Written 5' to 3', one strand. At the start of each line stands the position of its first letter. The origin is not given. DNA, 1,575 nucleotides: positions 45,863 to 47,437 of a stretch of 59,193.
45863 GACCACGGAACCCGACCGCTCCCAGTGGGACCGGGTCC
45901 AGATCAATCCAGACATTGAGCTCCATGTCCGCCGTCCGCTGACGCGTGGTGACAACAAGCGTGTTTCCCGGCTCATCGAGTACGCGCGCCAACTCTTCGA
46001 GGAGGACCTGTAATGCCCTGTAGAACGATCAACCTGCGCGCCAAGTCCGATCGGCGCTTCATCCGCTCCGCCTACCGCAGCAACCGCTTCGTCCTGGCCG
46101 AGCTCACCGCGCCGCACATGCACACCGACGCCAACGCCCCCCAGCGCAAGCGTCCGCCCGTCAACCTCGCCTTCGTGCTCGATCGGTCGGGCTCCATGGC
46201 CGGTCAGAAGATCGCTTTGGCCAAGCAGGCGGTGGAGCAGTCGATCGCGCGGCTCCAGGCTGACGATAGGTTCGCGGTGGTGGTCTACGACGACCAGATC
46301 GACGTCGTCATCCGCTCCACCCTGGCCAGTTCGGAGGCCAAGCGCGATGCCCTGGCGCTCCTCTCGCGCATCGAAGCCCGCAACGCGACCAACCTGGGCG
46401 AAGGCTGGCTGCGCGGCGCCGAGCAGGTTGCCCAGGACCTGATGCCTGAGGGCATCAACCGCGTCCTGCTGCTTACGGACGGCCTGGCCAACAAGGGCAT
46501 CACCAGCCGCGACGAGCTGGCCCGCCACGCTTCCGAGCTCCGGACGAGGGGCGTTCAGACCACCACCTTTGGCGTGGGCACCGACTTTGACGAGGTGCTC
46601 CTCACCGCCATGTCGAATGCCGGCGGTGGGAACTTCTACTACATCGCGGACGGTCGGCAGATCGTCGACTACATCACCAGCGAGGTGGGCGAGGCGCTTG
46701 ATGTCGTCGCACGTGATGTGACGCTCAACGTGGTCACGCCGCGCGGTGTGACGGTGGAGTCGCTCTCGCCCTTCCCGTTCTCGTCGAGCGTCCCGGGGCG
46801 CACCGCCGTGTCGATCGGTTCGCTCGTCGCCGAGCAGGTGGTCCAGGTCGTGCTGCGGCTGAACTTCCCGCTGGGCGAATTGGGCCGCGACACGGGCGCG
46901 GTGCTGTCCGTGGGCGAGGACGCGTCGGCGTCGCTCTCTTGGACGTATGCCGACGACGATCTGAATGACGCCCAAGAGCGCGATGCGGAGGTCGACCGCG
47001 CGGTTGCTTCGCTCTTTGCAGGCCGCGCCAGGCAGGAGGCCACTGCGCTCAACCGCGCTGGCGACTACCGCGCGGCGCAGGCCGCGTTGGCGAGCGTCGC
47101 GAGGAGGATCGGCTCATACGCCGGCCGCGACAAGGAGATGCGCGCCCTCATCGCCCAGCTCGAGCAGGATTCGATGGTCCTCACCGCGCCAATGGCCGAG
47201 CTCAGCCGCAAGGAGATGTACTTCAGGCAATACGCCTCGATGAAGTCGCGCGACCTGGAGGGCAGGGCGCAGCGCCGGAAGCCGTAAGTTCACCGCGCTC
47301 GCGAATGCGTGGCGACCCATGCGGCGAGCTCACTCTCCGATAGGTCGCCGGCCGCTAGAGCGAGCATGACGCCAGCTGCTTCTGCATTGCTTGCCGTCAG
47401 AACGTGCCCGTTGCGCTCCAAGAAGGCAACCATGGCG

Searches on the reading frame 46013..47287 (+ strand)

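Call 8: search_protein_families(library=pfam, proteins=[window:46013-47287:+], max_evalue=0.01)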
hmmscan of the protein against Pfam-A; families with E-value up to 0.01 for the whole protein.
window:46013-47287:+ (424 aa): 3 families
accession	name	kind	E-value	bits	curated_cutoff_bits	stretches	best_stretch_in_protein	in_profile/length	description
PF00092.34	VWA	-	1e-19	71.9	23.8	1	51-218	1-169/174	von Willebrand factor type A domain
PF13519.12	VWA_2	-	7.6e-13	49.5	27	1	53-157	2-106/107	von Willebrand factor type A domain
PF13768.12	VWA_3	-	4.4e-08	33.8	27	1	51-208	2-153/155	von Willebrand factor type A domain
